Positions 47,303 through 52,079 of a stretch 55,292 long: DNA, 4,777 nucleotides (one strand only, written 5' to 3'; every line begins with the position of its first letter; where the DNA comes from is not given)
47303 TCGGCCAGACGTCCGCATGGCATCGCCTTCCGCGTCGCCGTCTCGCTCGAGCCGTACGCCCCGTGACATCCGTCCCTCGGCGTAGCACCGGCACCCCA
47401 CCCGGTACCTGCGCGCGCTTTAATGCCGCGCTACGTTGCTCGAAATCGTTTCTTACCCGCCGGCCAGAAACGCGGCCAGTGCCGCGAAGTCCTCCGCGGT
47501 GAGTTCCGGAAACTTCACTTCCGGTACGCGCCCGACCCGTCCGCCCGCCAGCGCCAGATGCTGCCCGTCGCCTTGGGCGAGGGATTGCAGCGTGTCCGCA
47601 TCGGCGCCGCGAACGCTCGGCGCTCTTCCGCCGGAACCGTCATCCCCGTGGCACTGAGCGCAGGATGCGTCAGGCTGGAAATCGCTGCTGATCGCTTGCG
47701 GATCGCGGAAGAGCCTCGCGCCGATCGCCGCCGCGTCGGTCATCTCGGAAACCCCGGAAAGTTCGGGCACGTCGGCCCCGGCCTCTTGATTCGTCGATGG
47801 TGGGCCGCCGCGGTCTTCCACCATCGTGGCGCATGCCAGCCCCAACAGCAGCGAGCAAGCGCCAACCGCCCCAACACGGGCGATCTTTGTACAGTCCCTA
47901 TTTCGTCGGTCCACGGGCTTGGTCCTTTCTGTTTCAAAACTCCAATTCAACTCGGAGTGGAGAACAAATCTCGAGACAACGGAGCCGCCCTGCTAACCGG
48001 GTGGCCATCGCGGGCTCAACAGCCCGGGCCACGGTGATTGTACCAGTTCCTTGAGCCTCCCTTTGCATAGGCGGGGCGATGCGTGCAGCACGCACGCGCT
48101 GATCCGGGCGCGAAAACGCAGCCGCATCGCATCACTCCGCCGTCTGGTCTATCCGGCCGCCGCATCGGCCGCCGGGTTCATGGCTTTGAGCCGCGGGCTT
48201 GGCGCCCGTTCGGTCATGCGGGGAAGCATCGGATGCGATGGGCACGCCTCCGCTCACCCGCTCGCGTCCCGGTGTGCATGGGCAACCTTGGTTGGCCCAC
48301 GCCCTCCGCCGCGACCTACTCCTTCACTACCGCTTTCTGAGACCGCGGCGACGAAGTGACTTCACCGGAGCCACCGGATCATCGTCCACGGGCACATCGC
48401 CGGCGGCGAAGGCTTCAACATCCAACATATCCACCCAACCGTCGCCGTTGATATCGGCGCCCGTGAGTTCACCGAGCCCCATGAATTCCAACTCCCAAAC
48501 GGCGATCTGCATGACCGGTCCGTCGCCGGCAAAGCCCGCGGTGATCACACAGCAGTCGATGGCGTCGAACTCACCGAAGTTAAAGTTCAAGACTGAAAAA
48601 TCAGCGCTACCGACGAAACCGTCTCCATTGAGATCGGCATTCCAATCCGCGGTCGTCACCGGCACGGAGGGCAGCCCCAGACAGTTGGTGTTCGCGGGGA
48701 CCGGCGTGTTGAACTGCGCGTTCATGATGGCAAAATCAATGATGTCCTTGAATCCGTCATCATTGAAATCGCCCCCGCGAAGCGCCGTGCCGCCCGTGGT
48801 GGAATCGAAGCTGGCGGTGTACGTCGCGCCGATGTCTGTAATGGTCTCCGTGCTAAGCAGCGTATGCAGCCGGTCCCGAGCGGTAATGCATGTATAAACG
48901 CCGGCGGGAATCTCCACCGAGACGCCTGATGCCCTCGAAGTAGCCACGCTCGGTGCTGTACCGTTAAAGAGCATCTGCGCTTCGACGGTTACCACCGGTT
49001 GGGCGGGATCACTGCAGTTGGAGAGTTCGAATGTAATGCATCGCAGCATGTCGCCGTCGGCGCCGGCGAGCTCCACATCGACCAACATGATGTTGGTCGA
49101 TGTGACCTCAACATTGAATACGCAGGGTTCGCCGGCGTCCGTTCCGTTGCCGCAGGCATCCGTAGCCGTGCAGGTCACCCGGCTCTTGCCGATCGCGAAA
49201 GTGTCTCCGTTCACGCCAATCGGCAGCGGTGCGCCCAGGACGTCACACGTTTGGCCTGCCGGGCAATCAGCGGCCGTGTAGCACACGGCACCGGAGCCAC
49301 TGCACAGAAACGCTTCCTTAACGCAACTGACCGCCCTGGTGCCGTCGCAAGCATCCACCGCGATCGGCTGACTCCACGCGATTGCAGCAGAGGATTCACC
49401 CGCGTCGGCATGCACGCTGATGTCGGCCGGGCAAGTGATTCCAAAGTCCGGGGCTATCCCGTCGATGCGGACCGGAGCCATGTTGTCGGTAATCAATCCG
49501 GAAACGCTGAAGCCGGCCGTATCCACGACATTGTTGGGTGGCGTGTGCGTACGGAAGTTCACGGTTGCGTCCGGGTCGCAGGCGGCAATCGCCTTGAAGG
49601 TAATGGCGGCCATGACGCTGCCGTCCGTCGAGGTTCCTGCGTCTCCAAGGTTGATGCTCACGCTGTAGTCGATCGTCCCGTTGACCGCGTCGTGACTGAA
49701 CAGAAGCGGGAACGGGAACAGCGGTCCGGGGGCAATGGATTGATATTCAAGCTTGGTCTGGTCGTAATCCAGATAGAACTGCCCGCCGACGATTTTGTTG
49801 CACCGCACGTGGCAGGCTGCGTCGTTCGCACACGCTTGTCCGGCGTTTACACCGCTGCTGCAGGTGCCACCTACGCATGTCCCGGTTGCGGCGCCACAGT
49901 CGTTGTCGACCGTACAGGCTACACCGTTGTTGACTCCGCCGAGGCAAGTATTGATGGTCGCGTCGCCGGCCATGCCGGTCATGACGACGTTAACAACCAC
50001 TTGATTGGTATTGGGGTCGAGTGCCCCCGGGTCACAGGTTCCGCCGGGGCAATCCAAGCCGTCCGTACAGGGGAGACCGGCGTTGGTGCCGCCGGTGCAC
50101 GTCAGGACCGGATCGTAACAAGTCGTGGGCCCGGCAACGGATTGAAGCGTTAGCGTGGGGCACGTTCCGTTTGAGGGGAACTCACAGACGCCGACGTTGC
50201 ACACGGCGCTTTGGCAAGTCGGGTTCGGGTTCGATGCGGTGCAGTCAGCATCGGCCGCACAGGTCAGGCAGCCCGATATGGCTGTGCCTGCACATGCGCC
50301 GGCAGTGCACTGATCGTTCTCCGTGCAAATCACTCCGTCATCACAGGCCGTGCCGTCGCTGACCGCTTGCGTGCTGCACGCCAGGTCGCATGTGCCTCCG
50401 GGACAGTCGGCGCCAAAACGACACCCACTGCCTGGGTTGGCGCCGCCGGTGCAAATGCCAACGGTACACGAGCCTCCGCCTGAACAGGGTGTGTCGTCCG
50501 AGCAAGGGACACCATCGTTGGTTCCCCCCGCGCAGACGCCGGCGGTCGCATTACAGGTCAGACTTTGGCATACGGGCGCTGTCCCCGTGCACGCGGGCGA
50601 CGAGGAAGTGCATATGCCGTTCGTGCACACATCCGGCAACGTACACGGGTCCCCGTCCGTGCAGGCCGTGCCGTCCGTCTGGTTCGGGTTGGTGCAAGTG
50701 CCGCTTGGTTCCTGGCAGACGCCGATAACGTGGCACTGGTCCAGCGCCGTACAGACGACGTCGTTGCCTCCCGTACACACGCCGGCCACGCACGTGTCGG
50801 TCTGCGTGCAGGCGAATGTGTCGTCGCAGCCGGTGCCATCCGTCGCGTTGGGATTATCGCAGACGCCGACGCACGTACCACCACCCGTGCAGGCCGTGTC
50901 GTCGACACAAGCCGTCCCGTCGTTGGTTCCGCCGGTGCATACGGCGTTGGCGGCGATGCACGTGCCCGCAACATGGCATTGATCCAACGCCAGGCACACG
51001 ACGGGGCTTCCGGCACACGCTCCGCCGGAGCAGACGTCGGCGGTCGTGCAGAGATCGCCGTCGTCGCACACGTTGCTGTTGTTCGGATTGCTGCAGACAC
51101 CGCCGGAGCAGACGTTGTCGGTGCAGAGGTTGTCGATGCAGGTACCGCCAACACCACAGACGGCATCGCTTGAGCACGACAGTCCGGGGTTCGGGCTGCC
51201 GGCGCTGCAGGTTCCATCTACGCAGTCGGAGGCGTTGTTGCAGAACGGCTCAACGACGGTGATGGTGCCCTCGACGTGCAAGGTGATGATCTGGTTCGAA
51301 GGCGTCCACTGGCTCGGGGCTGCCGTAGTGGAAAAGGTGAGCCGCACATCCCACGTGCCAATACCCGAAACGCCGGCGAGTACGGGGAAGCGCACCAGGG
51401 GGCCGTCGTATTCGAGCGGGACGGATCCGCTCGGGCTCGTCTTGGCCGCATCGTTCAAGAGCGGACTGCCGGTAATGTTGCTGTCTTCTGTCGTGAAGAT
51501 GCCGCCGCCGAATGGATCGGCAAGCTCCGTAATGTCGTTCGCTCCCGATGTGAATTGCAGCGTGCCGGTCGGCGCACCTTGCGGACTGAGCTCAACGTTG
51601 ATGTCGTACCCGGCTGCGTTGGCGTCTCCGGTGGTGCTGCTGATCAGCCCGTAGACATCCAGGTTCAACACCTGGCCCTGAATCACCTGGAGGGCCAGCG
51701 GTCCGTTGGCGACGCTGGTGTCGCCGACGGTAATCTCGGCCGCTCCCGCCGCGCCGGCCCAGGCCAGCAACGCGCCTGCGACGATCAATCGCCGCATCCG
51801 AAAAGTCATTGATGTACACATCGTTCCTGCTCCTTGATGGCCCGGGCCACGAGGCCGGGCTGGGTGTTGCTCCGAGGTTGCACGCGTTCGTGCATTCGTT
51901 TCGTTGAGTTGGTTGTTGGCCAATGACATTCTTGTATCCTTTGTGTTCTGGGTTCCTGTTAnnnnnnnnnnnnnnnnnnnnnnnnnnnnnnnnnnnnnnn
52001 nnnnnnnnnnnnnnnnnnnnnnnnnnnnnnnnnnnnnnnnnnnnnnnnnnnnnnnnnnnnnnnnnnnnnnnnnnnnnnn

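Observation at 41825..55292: Self-contained cohesin-like / dockerin-like secreted protein cluster with no carbohydrate-active enzymes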

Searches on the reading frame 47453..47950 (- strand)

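Call 9: search_protein_families(library=pfam, proteins=[window:47453-47950:-], max_evalue=1)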
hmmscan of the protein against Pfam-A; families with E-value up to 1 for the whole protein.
window:47453-47950:- (165 aa): 3 families
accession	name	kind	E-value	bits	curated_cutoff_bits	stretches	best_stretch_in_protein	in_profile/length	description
PF00034.26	Cytochrom_C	-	2.5e-06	29.2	21.3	1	94-163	9-87/90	Cytochrome c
PF13442.11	Cytochrome_CBB3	-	3.9e-05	24.3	27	1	95-162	12-68/68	Cytochrome C oxidase, cbb3-type, subunit III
PF03150.19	CCP_MauG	-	0.024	15.7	25.6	1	73-107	3-34/149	Di-haem cytochrome c peroxidase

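Call 14: search_protein_families(library=ncbifam, proteins=[window:47453-47950:-], max_evalue=0.1)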
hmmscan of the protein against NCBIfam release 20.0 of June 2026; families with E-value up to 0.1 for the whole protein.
window:47453-47950:- (165 aa): 4 families
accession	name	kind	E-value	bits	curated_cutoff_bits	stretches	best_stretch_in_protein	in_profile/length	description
NF045773.1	cytochro_C550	exception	0.00013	21.9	125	1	92-119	55-82/118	cytochrome c550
TIGR04494.1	c550_PedF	equivalog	0.011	15.7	122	1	94-121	59-87/133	cytochrome c-550 PedF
NF045774.1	cytochro_C551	exception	0.034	14.1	118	1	94-114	47-67/110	cytochrome c551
TIGR00782.1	ccoP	equivalog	0.068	12.5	179.95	1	95-160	212-276/285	cytochrome-c oxidase, cbb3-type subunit III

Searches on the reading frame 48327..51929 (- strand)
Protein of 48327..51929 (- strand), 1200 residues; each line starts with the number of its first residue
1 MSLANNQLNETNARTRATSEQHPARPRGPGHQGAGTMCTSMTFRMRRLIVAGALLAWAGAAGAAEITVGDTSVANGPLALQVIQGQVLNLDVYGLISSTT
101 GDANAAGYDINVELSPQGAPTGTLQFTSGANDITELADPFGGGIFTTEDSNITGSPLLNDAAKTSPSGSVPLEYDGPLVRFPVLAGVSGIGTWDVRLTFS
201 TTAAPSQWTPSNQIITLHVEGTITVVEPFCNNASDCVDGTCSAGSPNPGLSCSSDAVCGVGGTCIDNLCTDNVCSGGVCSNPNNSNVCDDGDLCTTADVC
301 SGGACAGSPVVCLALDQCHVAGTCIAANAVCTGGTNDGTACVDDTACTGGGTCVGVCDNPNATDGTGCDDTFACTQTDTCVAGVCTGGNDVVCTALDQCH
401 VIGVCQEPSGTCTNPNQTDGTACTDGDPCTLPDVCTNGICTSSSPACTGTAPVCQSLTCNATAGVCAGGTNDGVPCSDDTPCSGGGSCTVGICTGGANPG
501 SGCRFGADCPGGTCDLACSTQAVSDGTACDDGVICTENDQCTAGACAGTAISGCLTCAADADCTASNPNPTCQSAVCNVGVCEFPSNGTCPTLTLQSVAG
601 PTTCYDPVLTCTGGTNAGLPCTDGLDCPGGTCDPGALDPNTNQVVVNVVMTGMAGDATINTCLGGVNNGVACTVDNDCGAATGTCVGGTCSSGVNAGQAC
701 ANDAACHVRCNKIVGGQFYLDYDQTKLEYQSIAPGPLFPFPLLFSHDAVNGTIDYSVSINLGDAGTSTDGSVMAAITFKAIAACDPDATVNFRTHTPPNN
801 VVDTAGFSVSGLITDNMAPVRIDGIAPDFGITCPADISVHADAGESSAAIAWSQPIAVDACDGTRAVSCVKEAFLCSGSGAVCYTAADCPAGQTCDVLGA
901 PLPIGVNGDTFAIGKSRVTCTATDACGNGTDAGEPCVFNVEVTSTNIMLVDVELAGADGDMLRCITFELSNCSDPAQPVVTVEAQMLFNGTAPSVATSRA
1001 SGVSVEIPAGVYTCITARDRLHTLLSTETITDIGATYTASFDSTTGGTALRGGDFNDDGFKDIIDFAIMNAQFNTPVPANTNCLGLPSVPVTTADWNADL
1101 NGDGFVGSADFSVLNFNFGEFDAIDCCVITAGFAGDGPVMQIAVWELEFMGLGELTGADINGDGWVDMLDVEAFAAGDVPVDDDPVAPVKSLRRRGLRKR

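Call 9: search_protein_families(library=pfam, proteins=[window:48327-51929:-], max_evalue=1)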
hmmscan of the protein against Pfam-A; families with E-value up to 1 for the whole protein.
window:48327-51929:- (1200 aa): 7 families
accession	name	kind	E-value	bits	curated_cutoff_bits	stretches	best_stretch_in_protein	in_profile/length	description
PF00404.24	Dockerin_1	-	4.8e-09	36.7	22.9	1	1053-1115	2-53/57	Dockerin type I domain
PF02494.22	HYR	-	4.1e-07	30.7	21.7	2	907-942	50-81/81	HYR domain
PF00963.24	Cohesin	-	7.3e-06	26.7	24.1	1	711-787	28-108/139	Cohesin domain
PF13517.12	FG-GAP_3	-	0.00027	21.9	26.9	1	1027-1064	26-60/61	FG-GAP-like repeat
PF10943.13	DUF2632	-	0.003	17.6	25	1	846-931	127-211/233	Protein of unknown function (DUF2632)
PF23416.1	DUF7107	-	0.0072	17.1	24.6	2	230-270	8-47/48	Domain of unknown function (DUF7107)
PF01839.29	FG-GAP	-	0.27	11.6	22.1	0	1156-1167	6-17/37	FG-GAP repeat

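Call 14: search_protein_families(library=ncbifam, proteins=[window:48327-51929:-], max_evalue=0.1)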
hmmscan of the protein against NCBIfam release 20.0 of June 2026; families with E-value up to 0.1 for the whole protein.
window:48327-51929:- (1200 aa): 0 families

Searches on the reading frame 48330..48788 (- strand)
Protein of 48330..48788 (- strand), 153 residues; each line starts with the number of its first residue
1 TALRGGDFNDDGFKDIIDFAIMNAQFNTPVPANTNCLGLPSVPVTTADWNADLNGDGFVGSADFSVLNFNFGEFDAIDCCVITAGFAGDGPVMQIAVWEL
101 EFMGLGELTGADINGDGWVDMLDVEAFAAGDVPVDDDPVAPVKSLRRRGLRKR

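Call 44: search_protein_families(library=pfam, proteins=[window:48330-48788:-], max_evalue=10)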
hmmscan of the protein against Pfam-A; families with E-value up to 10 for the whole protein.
seq(153 aa): 4 families
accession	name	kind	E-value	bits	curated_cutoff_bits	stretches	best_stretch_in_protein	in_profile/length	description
PF00404.24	Dockerin_1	-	1.2e-11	45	22.9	2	6-68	2-53/57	Dockerin type I domain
PF13517.12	FG-GAP_3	-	0.026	15.6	26.9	1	108-122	46-60/61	FG-GAP-like repeat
PF13499.12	EF-hand_7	-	0.033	15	30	1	112-140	12-43/67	EF-hand domain pair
PF01839.29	FG-GAP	-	0.12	12.7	22.1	3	108-120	5-17/37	FG-GAP repeat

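Call 66: search_protein_families(library=ncbifam, proteins=[window:48330-48788:-], max_evalue=10)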
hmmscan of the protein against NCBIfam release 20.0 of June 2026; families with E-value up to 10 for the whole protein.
seq(153 aa): 0 families

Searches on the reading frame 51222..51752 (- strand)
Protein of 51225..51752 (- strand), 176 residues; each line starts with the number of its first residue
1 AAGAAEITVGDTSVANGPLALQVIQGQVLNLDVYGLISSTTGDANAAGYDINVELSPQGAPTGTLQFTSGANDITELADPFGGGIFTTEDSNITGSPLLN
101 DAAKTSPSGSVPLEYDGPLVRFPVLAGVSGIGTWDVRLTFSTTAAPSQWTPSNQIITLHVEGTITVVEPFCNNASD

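Call 29: find_homologous_proteins(query=window:51222-51743:-)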
Query seq(174 aa): 117 candidates shared short words with the query, none scored E <= 0.001.
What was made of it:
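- Tried and rejected: The word-indexed search found nothing (call 29).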

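Call 44: search_protein_families(library=pfam, proteins=[window:51243-51743:-], max_evalue=10)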
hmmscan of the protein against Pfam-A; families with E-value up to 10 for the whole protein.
seq(167 aa): 1 family
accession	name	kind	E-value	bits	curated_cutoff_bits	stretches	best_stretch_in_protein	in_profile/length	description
PF22201.2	FlaF_Ig-like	-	0.095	13.6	28.4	1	122-167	42-88/112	Conserved flagellar protein F, immunoglobulin-like domain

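Call 48: search_protein_representatives(protein=window:51225-51752:-)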
Query: 176 residues. Proteins with E-value up to 0.001 (for the whole library): 70; up to 1e-10: 19; up to 1e-30: 1. The best 70 are listed.
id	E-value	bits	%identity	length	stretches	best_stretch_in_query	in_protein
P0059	5.9e-107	371.2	100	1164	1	1-176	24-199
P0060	4.8e-28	114.3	38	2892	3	46-175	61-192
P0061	1.5e-27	112.7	39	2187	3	5-171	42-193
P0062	5.7e-26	107.6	37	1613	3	46-171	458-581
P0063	5.0e-22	94.7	39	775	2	33-173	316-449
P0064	1.9e-21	92.8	37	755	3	21-172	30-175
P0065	8.5e-21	90.7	43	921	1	27-174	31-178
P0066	1.9e-18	83.1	41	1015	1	4-176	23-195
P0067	5.3e-17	78.4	40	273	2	37-169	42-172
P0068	4.6e-14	68.8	40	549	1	36-173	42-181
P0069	3.0e-13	66.2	37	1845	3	25-171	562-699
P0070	3.7e-13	65.9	39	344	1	20-173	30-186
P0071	1.8e-12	63.6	42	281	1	26-167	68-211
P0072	2.0e-12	63.5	36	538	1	21-173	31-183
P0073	1.3e-11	60.8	42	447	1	26-171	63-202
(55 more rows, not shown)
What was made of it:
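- Tried and rejected: The full HMMER scan of representatives then found 70 clusters (call 48).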

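Call 52: search_protein_families(library=pfam, alignment_id=A4, max_evalue=0.001)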
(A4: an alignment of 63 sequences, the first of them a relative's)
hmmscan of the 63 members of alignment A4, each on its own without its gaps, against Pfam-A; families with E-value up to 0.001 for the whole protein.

A. member 1, P0063 (775 aa): 1 family
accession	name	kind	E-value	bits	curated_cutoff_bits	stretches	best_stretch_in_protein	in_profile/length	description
PF00526.23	Dicty_CTDC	-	3e-24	84.9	27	5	681-702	1-22/24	Dictyostelium (slime mold) repeat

B. families by the number of members that match (of 63 scanned): 12 families
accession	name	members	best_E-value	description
PF00526.23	Dicty_CTDC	10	3e-24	Dictyostelium (slime mold) repeat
PF18203.6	IPTL-CTERM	4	8.1e-07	IPTL-CTERM motif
PF02494.22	HYR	2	5e-13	HYR domain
PF00963.24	Cohesin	2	7.5e-06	Cohesin domain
PF02415.23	Chlam_PMP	1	2.4e-14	Chlamydia polymorphic membrane protein (Chlamydia_PMP) repeat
PF00200.28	Disintegrin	1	1.6e-08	Disintegrin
PF01391.23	Collagen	1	2e-07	Collagen triple helix repeat (20 copies)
PF13927.12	Ig_3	1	2.2e-07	Immunoglobulin domain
PF23416.1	DUF7107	1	1.1e-06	Domain of unknown function (DUF7107)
PF07679.22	I-set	1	4.3e-06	Immunoglobulin I-set domain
PF23759.1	GBD_T9SS_assoc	1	0.00027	Galactose binding domain-like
PF00036.39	EF-hand_1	1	0.00081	EF hand domain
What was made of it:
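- On Cohesin (Pfam PF00963): No Pfam family; only a sub-threshold FlaF_Ig-like match (calls 44, 52).
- Checked: It has no Pfam family, and only a sub-threshold FlaF_Ig-like match (E 0.095, 13.6 bits; calls 44, 52).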

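Call 71: search_solved_structures(query=A5, max_evalue=10)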
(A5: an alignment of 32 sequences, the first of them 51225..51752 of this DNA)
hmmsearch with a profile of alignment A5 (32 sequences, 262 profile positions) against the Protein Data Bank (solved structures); distinct sequences matched with E-value up to 10: 2.
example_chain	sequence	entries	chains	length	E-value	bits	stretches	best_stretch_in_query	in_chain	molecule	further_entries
6r0j_A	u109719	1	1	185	2.1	10.9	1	150-229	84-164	Rhomboid family serine protease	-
6vjy_B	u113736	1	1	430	2.9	10.5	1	148-250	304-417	ERAD-associated E3 ubiquitin-protein ligase HRD1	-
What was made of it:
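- On Cohesin (Pfam PF00963): No significant PDB sequence hit with a 32-sequence profile (call 71).
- Checked: A profile search of PDB sequences found nothing significant (call 71).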
